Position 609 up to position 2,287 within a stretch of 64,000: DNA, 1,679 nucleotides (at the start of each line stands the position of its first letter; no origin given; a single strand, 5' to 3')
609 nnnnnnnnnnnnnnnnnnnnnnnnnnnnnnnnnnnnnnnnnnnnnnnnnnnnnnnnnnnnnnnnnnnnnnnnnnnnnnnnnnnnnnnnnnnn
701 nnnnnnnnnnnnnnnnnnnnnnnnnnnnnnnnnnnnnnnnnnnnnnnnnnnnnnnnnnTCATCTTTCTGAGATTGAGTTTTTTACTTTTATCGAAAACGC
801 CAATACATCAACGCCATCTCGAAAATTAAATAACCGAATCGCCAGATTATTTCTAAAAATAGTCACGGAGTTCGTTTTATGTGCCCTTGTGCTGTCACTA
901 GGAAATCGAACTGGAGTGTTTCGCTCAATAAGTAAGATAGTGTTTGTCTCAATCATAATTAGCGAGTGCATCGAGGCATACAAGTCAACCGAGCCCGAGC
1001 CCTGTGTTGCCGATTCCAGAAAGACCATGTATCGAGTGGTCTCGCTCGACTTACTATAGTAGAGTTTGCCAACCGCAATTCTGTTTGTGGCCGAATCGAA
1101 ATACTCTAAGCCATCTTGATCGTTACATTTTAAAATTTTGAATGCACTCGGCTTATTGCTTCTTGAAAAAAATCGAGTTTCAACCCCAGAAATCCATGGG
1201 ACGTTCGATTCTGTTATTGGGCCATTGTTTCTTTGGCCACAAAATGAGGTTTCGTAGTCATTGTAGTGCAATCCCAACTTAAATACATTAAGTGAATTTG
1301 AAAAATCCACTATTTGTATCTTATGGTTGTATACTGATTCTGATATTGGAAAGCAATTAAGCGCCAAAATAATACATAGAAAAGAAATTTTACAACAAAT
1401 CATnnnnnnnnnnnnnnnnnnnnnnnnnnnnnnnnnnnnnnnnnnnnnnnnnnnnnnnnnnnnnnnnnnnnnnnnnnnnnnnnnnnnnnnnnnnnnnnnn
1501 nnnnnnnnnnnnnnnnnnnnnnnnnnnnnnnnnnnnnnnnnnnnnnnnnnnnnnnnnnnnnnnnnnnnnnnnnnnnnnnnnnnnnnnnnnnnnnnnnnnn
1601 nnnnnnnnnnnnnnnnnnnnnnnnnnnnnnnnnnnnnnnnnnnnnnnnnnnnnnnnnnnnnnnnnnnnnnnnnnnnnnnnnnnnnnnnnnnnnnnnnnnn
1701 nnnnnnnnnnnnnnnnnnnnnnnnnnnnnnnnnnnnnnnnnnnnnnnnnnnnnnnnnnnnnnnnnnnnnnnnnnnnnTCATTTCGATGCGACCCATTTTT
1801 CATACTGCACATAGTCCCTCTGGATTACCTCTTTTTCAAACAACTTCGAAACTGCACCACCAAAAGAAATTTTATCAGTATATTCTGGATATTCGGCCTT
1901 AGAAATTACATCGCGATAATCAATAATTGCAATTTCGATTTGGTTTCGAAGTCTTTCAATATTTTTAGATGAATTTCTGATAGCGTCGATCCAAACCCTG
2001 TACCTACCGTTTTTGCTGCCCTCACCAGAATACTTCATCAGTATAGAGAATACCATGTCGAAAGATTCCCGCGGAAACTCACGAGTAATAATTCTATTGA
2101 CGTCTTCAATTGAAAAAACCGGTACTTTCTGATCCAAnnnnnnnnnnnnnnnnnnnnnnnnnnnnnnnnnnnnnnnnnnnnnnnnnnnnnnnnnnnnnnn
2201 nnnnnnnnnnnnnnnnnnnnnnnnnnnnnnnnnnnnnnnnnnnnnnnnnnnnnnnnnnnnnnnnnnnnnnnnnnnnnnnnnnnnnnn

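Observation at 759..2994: Three cassette ORFs of unknown function, including a secreted 214-aa protein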

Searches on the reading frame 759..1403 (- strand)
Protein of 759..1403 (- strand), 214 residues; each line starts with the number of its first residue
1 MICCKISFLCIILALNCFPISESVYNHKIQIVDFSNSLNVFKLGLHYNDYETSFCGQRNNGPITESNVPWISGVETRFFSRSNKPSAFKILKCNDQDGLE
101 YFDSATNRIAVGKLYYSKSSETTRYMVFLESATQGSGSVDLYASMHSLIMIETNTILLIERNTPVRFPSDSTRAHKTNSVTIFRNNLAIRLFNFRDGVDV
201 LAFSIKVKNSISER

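Call 5: search_protein_families(library=pfam, proteins=[window:759-1403:-], max_evalue=1)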
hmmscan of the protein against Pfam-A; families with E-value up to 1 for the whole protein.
window:759-1403:- (214 aa): 1 family
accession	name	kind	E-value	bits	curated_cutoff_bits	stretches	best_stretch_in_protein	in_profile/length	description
PF04483.17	DUF565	-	0.12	13.2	27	0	34-47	36-49/60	Protein of unknown function (DUF565)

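Call 9: find_encoding_contigs(protein=P0001, flank=10000, max_places=6)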
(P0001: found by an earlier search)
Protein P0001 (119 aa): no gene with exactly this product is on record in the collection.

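Call 10: search_protein_families(library=ncbifam, proteins=[window:759-1403:-], max_evalue=1)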
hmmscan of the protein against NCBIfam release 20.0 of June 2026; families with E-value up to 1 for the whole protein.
window:759-1403:- (214 aa): 0 families

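Call 11: search_protein_families(library=padloc, proteins=[window:759-1403:-], max_evalue=1)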
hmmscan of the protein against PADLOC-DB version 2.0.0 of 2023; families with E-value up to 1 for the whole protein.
window:759-1403:- (214 aa): 0 families

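Call 12: search_protein_families(library=phrogs, proteins=[window:759-1403:-], max_evalue=1)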
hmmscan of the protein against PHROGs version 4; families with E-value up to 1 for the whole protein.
window:759-1403:- (214 aa): 0 families

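Call 14: find_homologous_proteins(query=window:762-1403:-, max_evalue=0.01)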
Query window:762-1403:-: 60 candidates shared short words with the query, none scored E <= 0.01.

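Call 19: search_solved_structures(query=window:762-1403:-, max_evalue=10)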
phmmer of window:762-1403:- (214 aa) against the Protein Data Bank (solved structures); distinct sequences matched with E-value up to 10: 0.

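Call 24: search_protein_representatives(protein=window:762-1403:-)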
Query: 214 residues. Proteins with E-value up to 0.001 (for the whole library): 0; up to 1e-10: 0; up to 1e-30: 0. The best 0 are listed.

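Call 32: predict_structure(protein=window:762-1403:-)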
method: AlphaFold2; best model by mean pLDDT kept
length: 214 residues; sequences in the alignment: 1
mean_pLDDT: 32.9   pTM: 0.26
mean pLDDT of the five models: 32.9, 30.5, 27.3, 27.3, 26.3
residues with pLDDT >= 90: 0; 70-90: 0; 50-70: 12; < 50: 202
segments of 3 or more residues with pLDDT < 50: 13-98, 104-214
pLDDT, mean of each block of 10 residues (from residue 1): 50 44 29 26 26 28 30 26 36 45 48 39 34 28 31 30 29 27 29 29 28 31
secondary structure, 60 per line:
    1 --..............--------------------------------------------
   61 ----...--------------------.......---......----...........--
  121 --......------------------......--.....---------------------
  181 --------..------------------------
elements in order: H3-16 E88-94 E98-103 E108-118 E123-128 E147-152 E155-159

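Call 44: find_related_loci(query=P0001, collection=viral_contigs, flank=3000)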
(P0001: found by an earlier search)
Query P0001 (119 aa) in viral_contigs; peptide patterns used: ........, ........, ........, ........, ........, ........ (x = any residue, [..] = any of these).
4 stretches matched a pattern, but none encodes a relative of the query by tblastn (E <= 1e-3).

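Call 46: search_dna_similar(query=P0001, collection=plasmids, mode=protein, max_evalue=10, max_rows=15)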
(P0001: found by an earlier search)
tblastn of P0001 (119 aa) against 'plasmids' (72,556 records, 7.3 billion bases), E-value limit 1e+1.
No match.

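Call 60: search_dna_similar(query=P0001, collection=phages, mode=protein, max_evalue=10, max_rows=10)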
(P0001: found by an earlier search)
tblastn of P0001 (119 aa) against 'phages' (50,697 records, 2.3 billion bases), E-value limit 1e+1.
Records with a match: 14; places in all: 14; records where one place covers at least 80% of the query: 0.
Best place of each record, by identity: <60% 14.
By first word of the organism name: Escherichia 6; Pelagibacter 4; Klebsiella 2; Bacillus 1; uncultured 1.
By host as written in the record: Candidatus Pelagibacter sp H2P3alpha 4; Escherichia coli str. K-12 substr. MG1655 4; Klebsiella pneumoniae 2; Bacillus subtilis BEST7003 1; - 1; Escherichia coli 1; Escherichia sp. 1.
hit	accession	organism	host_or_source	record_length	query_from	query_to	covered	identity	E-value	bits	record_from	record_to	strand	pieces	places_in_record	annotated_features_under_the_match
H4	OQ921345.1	Bacillus phage SPbetaL5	Bacillus subtilis BEST7003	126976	21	78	49%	35.8%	5e-1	35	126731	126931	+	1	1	hypothetical protein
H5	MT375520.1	Pelagibacter phage Bylgja EXVC010P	Candidatus Pelagibacter sp H2P3alpha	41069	47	95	41%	38.8%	6e+0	32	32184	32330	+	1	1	endodeoxyribonuclease I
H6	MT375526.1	Pelagibacter phage Himinglaeva EXVC011P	Candidatus Pelagibacter sp H2P3alpha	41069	47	95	41%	38.8%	6e+0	32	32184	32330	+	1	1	endodeoxyribonuclease I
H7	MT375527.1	Pelagibacter phage Hroenn EXVC015P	Candidatus Pelagibacter sp H2P3alpha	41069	47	95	41%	38.8%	6e+0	32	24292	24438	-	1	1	endodeoxyribonuclease I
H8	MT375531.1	Pelagibacter phage Unn EXVC019P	Candidatus Pelagibacter sp H2P3alpha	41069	47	95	41%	38.8%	6e+0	32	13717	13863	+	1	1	endodeoxyribonuclease I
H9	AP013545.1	uncultured phage MedDCM-OCT-S46-C10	metagenomic fosmid library constructed ...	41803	47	95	41%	38.8%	6e+0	32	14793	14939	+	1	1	endodeoxyribonuclease I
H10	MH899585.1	Klebsiella phage Pylas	Klebsiella pneumoniae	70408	54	93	34%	43.2%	5e+0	32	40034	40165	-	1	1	RNA polymerase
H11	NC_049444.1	Klebsiella phage Pylas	Klebsiella pneumoniae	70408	54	93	34%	43.2%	5e+0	32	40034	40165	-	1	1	virion RNA polymerase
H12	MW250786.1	Escherichia phage UPEC06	Escherichia coli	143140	15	62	40%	29.2%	2e+0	33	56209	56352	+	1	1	terminase large subunit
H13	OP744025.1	Escherichia phage A5-4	Escherichia coli str. K-12 substr. ...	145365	15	62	40%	29.2%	2e+0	33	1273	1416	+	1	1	terminase large subunit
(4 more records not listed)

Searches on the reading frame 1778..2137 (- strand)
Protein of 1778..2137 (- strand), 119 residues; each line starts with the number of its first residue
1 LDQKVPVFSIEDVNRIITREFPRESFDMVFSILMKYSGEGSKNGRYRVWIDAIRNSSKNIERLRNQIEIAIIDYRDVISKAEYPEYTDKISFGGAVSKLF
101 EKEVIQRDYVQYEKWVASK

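Call 5: search_protein_families(library=pfam, proteins=[window:1778-2137:-], max_evalue=1)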
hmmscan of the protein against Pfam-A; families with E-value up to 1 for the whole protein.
window:1778-2137:- (119 aa): 2 families
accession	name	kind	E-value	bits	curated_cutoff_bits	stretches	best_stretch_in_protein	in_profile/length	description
PF25702.1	CrAss_Ring_2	-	0.0019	18.4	27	1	51-90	8-46/210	Phage tail ring protein 2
PF25476.1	Ribosomal_L19e_C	-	0.046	14.3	25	1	41-88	32-79/91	Ribosomal protein L19e, C-terminal domain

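Call 10: search_protein_families(library=ncbifam, proteins=[window:1778-2137:-], max_evalue=1)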
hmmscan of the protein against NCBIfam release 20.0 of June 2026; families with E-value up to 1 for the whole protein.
window:1778-2137:- (119 aa): 1 family
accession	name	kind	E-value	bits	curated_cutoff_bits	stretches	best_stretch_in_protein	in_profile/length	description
NF006343.0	PRK08570.1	equivalog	0.015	15.3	131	1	40-89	86-135/150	50S ribosomal protein L19e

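Call 11: search_protein_families(library=padloc, proteins=[window:1778-2137:-], max_evalue=1)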
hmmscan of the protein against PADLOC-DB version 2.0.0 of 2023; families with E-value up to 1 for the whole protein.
window:1778-2137:- (119 aa): 0 families

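Call 12: search_protein_families(library=phrogs, proteins=[window:1778-2137:-], max_evalue=1)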
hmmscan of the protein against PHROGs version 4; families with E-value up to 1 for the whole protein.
window:1778-2137:- (119 aa): 2 families
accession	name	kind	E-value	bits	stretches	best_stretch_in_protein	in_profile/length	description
phrog_22346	-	unknown function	0.023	15.9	1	44-92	6-53/75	-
phrog_16210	-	unknown function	0.17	12.4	1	53-99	47-97/191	-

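Call 18: search_solved_structures(query=window:1781-2137:-, max_evalue=10)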
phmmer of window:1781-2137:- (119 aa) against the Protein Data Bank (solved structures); distinct sequences matched with E-value up to 10: 4.
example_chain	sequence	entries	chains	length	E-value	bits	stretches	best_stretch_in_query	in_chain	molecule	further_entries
9sra_BQ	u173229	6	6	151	0.4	14.2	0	41-87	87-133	Large ribosomal subunit protein eL19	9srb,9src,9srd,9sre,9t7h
5hzp_C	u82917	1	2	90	0.58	13.7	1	41-80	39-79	M protein, serotype 49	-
4v4n_AQ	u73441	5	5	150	0.82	13.2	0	41-88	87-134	50S ribosomal protein L19E | Large ribosomal subunit protein eL19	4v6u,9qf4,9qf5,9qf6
7qca_LR0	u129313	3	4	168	1.2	12.6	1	39-104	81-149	60S ribosomal protein L19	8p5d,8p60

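Call 21: find_homologous_proteins(query=window:1781-2137:-, max_evalue=0.01)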
Query window:1781-2137:- (119 aa): 1 proteins with E <= 0.01 among 2 candidates.
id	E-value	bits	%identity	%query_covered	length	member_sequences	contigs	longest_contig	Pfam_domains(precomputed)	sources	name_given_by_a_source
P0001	6.6e-71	253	100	100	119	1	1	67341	-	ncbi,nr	ncbi:MAG: hypothetical protein J0L75_07330 [Spirochaetes bacterium]|nr:hypothetical protein [Spiroch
